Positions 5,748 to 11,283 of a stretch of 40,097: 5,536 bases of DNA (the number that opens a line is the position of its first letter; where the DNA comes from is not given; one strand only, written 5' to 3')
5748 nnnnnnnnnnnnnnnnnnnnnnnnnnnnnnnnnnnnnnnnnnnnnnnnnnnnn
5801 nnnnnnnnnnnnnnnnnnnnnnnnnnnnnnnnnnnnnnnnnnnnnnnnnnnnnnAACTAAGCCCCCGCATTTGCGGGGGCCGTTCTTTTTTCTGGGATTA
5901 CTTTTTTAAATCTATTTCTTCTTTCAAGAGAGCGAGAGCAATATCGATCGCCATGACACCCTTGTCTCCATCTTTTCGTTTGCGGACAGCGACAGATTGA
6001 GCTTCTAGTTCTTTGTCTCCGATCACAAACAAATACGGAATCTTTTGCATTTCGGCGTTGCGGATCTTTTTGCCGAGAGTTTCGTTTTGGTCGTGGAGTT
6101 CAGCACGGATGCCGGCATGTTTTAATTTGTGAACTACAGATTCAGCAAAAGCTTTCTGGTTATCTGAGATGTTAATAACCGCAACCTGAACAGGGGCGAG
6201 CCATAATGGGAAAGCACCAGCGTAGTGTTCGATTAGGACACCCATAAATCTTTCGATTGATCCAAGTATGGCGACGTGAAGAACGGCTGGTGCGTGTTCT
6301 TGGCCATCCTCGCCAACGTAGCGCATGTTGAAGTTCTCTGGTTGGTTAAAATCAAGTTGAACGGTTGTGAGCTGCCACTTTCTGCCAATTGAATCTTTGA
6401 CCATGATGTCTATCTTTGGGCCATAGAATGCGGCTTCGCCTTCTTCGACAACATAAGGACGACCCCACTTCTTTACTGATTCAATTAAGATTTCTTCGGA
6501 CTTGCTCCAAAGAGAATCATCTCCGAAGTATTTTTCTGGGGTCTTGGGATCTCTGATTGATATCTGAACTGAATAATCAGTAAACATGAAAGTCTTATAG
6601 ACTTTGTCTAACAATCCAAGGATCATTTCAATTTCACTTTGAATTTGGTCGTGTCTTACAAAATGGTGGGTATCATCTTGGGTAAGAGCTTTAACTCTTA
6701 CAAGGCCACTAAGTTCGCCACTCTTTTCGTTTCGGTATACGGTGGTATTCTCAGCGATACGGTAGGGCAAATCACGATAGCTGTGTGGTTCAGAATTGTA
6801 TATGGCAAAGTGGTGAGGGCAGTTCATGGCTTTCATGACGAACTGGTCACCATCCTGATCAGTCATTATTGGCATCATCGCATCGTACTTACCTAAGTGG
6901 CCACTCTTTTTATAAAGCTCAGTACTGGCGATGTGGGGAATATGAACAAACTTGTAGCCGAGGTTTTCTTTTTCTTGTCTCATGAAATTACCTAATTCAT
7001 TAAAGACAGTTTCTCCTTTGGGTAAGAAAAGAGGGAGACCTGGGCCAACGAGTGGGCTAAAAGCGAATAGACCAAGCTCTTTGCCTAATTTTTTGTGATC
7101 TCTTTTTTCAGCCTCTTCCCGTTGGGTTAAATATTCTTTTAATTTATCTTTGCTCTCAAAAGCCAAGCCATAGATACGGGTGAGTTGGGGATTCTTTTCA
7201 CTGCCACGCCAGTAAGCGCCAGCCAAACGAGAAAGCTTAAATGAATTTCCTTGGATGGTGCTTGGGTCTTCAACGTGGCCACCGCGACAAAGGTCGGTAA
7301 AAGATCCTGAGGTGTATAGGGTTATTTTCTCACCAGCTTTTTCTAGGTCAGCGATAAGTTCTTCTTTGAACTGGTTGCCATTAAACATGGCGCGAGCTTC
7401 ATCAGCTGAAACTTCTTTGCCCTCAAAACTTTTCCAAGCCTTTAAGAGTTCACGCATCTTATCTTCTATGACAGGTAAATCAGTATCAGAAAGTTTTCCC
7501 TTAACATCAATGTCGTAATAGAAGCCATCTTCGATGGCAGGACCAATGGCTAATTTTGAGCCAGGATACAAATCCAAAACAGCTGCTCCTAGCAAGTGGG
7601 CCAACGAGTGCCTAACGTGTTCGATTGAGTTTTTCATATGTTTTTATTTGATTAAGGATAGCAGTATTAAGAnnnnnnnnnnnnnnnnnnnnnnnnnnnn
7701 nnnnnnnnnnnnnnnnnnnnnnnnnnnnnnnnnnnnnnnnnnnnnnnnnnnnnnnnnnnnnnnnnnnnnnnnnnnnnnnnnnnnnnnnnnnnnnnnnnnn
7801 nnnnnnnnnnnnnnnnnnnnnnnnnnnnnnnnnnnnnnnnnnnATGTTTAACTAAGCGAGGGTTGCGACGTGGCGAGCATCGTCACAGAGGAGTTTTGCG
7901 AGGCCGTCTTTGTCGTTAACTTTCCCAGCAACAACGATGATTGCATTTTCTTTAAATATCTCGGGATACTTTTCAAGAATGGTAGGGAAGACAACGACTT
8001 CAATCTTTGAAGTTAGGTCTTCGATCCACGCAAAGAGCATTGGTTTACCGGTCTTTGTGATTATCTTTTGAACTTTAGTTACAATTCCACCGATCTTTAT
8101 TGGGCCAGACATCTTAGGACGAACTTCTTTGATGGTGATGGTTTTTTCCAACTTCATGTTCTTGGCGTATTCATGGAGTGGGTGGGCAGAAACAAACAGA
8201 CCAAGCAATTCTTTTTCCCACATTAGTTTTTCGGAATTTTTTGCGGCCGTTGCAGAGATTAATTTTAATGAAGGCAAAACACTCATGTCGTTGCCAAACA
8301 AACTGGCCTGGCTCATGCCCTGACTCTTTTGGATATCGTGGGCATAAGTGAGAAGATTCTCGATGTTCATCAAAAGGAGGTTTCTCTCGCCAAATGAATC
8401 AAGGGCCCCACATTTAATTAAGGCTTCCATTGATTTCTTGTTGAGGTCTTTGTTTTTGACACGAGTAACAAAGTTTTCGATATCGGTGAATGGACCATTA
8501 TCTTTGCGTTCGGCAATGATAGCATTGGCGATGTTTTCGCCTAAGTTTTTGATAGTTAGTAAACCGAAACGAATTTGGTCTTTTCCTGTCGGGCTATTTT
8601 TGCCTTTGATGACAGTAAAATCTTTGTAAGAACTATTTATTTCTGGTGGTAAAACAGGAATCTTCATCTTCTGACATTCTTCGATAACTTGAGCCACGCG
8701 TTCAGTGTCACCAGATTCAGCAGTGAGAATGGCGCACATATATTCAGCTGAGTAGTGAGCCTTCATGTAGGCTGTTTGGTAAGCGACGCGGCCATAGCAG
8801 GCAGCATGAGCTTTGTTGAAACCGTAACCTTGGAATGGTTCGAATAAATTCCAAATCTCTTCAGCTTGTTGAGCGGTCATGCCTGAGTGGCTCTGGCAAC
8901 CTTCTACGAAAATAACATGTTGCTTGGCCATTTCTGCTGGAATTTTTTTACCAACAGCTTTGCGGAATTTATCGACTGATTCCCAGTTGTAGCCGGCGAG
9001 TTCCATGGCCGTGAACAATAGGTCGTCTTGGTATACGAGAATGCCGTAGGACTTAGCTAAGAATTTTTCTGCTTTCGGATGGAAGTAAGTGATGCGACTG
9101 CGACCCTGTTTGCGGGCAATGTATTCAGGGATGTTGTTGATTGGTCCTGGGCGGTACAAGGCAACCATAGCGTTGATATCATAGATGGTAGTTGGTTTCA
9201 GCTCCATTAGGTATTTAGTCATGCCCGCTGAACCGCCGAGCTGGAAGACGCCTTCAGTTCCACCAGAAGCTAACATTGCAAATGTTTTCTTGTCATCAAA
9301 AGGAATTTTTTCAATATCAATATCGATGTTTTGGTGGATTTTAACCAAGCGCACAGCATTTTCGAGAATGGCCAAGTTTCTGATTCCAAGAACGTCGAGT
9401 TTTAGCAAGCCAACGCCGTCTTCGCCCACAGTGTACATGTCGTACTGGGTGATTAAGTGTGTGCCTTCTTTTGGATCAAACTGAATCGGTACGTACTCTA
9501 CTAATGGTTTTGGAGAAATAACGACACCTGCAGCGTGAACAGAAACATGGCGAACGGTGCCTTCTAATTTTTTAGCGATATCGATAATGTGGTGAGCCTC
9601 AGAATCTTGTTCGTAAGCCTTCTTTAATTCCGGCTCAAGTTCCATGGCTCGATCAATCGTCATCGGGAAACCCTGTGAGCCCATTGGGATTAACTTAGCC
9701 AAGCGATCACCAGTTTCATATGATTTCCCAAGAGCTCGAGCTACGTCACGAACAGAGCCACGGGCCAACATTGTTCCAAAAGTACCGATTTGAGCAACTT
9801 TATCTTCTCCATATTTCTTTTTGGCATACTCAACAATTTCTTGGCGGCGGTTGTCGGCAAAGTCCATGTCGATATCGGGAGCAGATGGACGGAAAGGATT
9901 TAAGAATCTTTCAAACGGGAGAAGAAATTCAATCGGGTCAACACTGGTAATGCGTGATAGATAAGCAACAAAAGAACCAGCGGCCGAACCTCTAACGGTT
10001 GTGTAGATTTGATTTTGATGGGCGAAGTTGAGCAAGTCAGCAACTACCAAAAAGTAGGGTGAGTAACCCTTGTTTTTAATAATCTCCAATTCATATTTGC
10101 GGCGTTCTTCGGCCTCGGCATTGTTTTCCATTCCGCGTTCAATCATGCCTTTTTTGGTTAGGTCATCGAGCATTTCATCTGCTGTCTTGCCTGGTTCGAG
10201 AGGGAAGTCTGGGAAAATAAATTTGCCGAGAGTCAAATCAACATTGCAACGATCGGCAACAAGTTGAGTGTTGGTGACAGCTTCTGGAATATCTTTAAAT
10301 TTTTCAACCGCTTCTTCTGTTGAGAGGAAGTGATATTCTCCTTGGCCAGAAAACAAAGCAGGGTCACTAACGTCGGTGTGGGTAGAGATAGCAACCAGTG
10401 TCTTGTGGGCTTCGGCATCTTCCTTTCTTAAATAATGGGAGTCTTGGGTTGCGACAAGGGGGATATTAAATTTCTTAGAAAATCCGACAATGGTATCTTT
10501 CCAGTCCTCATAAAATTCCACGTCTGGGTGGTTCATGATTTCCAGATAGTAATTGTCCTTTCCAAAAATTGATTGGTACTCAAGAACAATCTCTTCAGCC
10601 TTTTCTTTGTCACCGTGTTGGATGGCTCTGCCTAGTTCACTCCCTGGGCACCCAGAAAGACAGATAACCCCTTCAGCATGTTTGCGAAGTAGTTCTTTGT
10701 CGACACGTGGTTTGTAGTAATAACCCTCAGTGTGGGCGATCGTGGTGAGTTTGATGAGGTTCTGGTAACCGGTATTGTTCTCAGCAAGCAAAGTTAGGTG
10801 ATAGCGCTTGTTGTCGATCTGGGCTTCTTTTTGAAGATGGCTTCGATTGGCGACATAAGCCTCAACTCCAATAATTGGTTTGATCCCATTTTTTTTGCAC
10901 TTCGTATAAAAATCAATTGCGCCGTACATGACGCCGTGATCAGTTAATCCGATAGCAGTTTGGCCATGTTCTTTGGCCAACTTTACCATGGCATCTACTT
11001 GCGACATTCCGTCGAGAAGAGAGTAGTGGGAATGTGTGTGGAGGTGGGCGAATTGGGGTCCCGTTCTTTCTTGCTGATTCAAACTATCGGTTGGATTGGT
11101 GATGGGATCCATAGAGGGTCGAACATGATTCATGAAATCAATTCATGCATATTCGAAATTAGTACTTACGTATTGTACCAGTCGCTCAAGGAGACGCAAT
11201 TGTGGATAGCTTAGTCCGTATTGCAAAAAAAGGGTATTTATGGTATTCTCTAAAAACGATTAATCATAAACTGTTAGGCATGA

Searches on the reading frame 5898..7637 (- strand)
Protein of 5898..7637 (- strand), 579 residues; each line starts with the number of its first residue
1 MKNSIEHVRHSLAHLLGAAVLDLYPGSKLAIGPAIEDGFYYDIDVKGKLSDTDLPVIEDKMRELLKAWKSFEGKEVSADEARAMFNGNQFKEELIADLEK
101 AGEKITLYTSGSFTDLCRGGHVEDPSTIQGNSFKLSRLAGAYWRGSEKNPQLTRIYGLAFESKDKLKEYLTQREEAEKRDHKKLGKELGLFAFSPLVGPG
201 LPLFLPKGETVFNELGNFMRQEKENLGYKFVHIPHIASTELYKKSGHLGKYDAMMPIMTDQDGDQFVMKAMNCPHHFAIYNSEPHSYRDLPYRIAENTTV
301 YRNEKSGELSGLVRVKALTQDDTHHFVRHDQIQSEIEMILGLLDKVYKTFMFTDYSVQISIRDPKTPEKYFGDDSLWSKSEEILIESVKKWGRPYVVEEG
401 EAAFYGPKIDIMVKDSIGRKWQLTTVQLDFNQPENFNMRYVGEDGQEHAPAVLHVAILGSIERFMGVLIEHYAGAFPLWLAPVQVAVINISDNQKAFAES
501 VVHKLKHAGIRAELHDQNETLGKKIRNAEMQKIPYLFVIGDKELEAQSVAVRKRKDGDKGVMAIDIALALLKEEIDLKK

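Call 9: search_protein_families(library=pfam, proteins=[window:5898-7637:-])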
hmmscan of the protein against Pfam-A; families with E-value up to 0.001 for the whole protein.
window:5898-7637:- (579 aa): 3 families
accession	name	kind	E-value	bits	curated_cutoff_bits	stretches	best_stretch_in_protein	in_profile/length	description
PF00587.30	tRNA-synt_2b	-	1.9e-39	136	29.3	1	260-472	5-179/179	tRNA synthetase class II core domain (G, H, P, S and T)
PF03129.25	HGTP_anticodon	-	1.4e-24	86.5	21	1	484-573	1-93/94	Anticodon binding domain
PF07973.19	tRNA_SAD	-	2.2e-07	31.2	24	1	105-156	1-44/44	Threonyl and Alanyl tRNA synthetase second additional domain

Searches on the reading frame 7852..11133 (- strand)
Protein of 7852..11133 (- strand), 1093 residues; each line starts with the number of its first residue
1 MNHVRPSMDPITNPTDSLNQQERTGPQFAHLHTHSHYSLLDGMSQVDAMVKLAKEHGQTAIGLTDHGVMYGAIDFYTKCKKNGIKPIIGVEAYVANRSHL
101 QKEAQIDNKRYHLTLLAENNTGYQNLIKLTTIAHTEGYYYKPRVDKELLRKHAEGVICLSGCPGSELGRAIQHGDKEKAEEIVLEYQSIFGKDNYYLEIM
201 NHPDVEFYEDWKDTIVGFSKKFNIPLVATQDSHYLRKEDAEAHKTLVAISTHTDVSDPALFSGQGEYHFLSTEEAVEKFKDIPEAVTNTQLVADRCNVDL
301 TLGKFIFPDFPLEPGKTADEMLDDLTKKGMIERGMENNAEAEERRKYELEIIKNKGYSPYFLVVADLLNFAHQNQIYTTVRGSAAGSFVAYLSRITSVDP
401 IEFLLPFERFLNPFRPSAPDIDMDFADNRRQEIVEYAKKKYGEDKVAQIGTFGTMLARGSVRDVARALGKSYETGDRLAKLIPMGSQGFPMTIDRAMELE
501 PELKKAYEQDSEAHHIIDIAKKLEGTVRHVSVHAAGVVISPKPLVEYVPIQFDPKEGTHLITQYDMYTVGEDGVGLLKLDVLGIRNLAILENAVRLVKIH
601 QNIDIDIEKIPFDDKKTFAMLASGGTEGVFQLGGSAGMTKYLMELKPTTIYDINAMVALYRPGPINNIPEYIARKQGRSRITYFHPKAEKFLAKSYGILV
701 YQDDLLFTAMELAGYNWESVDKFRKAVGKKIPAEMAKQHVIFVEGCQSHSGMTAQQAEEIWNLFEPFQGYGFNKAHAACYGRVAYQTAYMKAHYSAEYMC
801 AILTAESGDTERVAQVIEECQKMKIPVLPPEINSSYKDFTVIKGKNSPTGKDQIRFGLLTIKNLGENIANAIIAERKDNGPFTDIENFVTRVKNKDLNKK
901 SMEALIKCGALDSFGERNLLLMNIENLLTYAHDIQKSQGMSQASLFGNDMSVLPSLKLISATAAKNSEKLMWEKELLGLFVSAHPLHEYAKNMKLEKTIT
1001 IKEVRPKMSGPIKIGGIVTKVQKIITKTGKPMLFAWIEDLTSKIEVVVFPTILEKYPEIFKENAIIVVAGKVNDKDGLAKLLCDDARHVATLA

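Call 9: search_protein_families(library=pfam, proteins=[window:7852-11133:-])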
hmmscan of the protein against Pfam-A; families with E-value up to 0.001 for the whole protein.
window:7852-11133:- (1093 aa): 6 families
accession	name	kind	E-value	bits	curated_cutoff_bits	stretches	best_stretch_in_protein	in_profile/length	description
PF07733.18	DNA_pol3_alpha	-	7.3e-87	291.7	23.9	1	321-583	2-260/260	Bacterial DNA polymerase III alpha NTPase domain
PF02811.25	PHP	-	1e-59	202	26.4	1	30-202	1-164/164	PHP domain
PF17657.6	DNA_pol3_finger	-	3.6e-48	163.5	22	1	586-749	1-165/166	Bacterial DNA polymerase III alpha subunit finger domain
PF14579.12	HHH_6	-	4.6e-29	100.9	25.6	1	824-916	1-85/90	Helix-hairpin-helix motif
PF01336.31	tRNA_anti-codon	-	3.1e-09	37.1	27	1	1013-1077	2-62/75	OB-fold nucleic acid binding domain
PF12836.13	HHH_3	-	0.00022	21.7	27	1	859-889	17-47/65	Helix-hairpin-helix motif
